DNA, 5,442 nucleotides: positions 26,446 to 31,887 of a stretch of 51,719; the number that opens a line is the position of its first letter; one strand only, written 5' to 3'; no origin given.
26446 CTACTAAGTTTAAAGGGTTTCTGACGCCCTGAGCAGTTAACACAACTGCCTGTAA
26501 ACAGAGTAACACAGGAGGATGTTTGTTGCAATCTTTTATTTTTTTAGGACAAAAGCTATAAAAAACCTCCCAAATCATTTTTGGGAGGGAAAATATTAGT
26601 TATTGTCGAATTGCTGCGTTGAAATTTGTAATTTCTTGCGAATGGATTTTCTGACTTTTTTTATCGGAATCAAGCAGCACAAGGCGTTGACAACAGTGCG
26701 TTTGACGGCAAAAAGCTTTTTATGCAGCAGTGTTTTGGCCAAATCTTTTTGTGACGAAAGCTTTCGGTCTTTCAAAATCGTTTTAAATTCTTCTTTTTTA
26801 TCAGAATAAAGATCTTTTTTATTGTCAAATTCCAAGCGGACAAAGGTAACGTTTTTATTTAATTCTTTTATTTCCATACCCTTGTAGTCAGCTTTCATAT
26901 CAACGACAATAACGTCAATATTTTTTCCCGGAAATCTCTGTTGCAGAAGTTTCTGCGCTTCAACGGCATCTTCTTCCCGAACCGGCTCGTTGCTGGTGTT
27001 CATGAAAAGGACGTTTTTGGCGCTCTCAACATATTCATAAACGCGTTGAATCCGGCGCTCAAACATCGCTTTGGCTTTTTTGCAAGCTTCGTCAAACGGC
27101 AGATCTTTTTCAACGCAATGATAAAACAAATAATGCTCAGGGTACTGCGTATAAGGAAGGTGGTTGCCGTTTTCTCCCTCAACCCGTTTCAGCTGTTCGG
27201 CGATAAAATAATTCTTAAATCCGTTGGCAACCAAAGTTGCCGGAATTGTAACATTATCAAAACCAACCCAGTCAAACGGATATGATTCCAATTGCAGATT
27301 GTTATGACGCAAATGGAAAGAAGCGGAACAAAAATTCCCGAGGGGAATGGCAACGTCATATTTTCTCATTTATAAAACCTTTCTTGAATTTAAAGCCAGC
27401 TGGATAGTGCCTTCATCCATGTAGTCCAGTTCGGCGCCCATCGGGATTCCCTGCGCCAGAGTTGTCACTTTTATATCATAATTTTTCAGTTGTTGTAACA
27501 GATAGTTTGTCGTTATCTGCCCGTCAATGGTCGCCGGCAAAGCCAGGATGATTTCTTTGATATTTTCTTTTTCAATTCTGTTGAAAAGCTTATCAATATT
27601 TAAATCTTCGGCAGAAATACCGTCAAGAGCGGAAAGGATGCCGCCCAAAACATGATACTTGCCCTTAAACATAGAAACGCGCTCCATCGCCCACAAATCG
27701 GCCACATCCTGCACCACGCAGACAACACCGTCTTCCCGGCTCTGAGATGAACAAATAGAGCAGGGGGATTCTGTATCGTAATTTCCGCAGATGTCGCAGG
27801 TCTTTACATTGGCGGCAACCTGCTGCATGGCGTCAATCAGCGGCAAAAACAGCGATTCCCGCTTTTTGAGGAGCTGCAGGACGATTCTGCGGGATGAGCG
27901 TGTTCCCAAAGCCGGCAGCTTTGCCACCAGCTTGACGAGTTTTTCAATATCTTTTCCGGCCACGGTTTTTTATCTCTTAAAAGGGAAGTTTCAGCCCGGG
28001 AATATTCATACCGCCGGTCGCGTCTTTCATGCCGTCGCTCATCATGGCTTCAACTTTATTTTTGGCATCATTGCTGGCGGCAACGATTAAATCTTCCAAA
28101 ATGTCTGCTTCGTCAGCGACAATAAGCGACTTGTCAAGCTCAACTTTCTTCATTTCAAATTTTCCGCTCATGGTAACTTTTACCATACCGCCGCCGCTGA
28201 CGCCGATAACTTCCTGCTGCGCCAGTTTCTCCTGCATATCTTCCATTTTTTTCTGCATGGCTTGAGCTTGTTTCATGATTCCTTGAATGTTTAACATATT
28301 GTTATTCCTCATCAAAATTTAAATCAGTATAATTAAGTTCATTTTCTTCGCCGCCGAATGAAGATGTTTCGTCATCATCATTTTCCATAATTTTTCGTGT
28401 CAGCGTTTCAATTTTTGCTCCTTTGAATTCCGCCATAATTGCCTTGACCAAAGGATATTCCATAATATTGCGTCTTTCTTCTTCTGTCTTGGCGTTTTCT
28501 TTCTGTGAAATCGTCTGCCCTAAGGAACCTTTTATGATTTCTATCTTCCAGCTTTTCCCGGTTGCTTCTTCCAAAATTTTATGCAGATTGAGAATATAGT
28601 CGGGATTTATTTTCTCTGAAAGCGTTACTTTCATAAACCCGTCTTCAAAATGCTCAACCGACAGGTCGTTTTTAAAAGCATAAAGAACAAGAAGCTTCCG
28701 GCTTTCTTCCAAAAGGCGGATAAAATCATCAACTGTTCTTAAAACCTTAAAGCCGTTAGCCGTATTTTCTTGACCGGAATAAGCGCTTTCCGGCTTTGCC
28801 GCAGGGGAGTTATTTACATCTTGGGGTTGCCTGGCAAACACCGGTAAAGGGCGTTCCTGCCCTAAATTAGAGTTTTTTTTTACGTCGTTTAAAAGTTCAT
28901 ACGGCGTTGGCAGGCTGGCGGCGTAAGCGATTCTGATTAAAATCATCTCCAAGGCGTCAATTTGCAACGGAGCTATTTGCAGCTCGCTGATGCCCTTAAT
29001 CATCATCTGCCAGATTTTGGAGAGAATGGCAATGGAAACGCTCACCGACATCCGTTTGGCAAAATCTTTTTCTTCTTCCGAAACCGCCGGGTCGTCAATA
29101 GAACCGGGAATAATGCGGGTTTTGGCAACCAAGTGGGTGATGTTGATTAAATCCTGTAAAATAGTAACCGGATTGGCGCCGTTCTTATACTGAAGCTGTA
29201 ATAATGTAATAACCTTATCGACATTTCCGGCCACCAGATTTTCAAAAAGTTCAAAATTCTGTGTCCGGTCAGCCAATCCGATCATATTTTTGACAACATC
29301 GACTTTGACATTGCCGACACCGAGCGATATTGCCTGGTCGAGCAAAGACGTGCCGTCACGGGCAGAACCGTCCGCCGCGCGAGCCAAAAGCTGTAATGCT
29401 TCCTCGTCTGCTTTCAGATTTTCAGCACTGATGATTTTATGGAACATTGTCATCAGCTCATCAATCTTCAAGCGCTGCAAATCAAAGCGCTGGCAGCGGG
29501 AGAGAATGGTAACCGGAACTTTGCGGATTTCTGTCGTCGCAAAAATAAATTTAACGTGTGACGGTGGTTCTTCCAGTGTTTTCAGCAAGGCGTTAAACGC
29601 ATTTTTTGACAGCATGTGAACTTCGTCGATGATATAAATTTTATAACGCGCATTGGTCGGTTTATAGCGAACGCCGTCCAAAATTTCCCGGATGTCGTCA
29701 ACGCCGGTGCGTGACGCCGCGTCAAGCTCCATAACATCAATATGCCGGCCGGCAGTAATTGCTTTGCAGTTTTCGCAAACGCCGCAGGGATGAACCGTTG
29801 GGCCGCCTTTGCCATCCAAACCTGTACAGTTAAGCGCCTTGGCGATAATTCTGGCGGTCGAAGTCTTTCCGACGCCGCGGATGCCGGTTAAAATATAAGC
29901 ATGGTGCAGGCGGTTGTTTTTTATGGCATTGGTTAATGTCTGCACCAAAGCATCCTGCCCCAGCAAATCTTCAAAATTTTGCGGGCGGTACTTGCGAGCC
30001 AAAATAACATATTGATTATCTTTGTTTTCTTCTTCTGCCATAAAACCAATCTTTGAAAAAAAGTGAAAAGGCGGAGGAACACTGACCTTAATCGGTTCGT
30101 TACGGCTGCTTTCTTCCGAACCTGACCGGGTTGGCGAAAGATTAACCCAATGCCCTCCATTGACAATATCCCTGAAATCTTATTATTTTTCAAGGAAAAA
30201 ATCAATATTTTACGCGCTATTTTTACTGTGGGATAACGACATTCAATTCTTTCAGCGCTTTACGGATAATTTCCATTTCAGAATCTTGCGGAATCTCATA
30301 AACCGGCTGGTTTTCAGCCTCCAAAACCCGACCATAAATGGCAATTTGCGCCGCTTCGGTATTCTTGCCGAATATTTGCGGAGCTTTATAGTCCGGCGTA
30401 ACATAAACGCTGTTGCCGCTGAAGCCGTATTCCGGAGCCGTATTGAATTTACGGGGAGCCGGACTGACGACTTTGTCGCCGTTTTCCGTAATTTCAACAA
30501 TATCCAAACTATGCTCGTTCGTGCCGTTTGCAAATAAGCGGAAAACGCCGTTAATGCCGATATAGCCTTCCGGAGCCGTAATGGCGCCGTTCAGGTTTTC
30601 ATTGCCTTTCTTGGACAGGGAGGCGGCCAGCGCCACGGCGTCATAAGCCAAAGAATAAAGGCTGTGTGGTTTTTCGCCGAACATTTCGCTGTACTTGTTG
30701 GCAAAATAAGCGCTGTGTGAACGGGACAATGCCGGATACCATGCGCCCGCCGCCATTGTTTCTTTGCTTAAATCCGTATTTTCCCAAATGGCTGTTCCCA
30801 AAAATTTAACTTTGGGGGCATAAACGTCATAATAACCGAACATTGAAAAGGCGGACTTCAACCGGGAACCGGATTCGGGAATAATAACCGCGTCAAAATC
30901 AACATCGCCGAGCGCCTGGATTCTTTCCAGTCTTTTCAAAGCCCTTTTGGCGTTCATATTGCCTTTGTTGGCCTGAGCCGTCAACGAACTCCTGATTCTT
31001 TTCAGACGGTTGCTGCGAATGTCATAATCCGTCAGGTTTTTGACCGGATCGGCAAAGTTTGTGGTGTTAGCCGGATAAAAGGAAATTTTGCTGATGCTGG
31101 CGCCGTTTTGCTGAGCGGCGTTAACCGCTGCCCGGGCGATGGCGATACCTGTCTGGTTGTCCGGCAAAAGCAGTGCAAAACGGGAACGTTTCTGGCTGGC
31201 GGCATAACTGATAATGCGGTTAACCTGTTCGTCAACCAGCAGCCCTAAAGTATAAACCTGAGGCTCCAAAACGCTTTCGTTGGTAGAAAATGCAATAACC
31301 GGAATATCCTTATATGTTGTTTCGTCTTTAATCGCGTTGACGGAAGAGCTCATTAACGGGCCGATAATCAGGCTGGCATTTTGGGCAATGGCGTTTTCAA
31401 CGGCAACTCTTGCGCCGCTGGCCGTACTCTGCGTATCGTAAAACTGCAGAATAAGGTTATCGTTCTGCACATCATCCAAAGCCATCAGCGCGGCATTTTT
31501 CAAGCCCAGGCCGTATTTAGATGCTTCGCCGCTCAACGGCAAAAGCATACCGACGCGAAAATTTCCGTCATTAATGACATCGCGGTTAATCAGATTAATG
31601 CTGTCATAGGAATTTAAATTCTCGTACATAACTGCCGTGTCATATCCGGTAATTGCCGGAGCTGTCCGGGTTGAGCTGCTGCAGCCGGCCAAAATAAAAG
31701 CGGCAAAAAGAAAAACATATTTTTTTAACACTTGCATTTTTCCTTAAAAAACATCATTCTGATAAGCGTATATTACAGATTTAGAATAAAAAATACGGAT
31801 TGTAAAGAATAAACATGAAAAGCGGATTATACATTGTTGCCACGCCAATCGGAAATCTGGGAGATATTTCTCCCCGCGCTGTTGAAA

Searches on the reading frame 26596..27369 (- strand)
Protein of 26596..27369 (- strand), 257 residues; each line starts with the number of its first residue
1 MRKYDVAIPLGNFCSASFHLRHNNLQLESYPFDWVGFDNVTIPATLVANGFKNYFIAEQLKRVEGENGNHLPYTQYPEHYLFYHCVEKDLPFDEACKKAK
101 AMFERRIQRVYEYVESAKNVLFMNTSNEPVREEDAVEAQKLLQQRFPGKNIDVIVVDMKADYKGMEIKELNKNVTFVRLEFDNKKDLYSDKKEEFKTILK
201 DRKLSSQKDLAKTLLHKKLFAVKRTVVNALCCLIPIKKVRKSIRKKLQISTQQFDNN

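Call 59: search_protein_families(library=pfam, proteins=[window:26596-27369:-])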
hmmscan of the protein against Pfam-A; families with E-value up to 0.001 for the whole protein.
window:26596-27369:- (257 aa): 1 family
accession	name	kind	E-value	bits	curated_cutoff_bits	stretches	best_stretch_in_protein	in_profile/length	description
PF08795.16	DUF1796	-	4.7e-15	56.2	23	1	7-152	3-157/166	Putative papain-like cysteine peptidase (DUF1796)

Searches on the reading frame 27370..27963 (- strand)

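Call 59: search_protein_families(library=pfam, proteins=[window:27370-27963:-])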
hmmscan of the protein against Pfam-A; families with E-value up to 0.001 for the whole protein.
window:27370-27963:- (197 aa): 5 families
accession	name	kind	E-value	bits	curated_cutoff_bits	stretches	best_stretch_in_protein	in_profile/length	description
PF13662.12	Toprim_4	-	1.8e-22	79.8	25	1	80-170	2-85/85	Toprim domain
PF21175.2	RecR_C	-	7.7e-10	38.4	22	1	172-195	1-24/24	RecR, C-terminal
PF02132.21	RecR_ZnF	-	3.5e-06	27.1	22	1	53-73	1-21/21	RecR, Cys4-zinc finger domain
PF21176.3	RecR_HhH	-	1e-05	25.7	27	1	6-49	1-44/45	RecR, helix-hairpin-helix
PF01751.28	Toprim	-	3.4e-05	24.4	23.1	1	81-164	2-91/96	Toprim domain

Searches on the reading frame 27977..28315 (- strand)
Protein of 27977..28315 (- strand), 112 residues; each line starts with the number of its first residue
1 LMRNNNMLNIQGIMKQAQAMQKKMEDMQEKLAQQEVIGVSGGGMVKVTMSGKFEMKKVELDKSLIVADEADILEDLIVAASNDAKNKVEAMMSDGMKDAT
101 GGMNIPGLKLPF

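Call 60: search_protein_families(library=pfam, proteins=[window:27977-28315:-])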
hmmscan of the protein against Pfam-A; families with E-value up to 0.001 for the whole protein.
window:27977-28315:- (112 aa): 1 family
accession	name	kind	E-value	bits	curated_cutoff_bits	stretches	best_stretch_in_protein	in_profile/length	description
PF02575.21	YbaB_DNA_bd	-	1e-29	102.9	25.5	1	14-104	1-91/91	YbaB/EbfC DNA-binding family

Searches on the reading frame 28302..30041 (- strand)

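Call 59: search_protein_families(library=pfam, proteins=[window:28302-30041:-])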
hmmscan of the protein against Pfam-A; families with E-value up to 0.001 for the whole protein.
window:28302-30041:- (579 aa): 11 families
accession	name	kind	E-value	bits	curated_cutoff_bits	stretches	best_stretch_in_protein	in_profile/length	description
PF13177.12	DNA_pol3_delta2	-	4.9e-43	147.3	27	1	29-191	2-160/161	DNA polymerase III, delta subunit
PF12169.13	DNA_pol3_gamma3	-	8.3e-39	133.1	24.4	1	247-385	3-141/143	DNA polymerase III subunits gamma and tau domain III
PF12362.13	DUF3646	-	1.1e-19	71.1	30.2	1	435-545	2-112/114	DNA polymerase III gamma and tau subunits C terminal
PF22608.2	DNAX_ATPase_lid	-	3e-16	59.4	27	1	200-243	6-49/49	DNA polymerase III clamp loader subunit, ATPase lid domain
PF00004.35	AAA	-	4.1e-12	47.1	21.2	1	50-186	2-126/131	ATPase family associated with various cellular activities (AAA)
PF05496.18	RuvB_N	-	2.9e-06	27.6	27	1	19-83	2-69/159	Holliday junction DNA helicase RuvB P-loop domain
PF13401.12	AAA_22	-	4.7e-06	27.4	27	1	49-170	8-123/130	AAA domain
PF07728.20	AAA_5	-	4.2e-05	24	22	0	132-161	66-95/139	AAA domain (dynein-related subfamily)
PF13604.12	AAA_30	-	0.00016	21.9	27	1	48-160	20-116/191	AAA domain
PF13173.12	AAA_14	-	0.00017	22.1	27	1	47-168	3-96/129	AAA domain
PF13191.12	AAA_16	-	0.00028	21.9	32.6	0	26-73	2-51/167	AAA ATPase domain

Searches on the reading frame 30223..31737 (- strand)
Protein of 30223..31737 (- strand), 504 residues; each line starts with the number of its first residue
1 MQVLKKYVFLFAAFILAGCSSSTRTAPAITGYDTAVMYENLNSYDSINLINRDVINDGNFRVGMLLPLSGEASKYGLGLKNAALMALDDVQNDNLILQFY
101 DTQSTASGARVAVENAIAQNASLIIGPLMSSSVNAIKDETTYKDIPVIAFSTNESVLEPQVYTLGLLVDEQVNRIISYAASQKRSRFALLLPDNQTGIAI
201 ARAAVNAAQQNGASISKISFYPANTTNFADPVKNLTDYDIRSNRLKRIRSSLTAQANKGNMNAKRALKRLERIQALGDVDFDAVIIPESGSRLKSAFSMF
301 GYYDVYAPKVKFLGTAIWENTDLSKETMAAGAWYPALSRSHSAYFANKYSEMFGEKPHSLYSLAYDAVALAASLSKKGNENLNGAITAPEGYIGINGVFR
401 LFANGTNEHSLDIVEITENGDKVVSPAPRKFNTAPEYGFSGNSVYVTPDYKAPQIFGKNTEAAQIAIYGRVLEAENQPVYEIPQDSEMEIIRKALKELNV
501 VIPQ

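Call 59: search_protein_families(library=pfam, proteins=[window:30223-31737:-])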
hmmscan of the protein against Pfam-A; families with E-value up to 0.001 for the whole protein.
window:30223-31737:- (504 aa): 3 families
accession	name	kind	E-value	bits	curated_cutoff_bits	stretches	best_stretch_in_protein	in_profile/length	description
PF13458.12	Peripla_BP_6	-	1.4e-27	97.7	31.7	1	61-235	3-186/343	Periplasmic binding protein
PF04348.19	LppC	-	2.4e-11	43.4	28.8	1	61-256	220-417/563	LppC putative lipoprotein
PF01094.35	ANF_receptor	-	3.2e-08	33.5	25.4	1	80-371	3-286/353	Receptor family ligand binding region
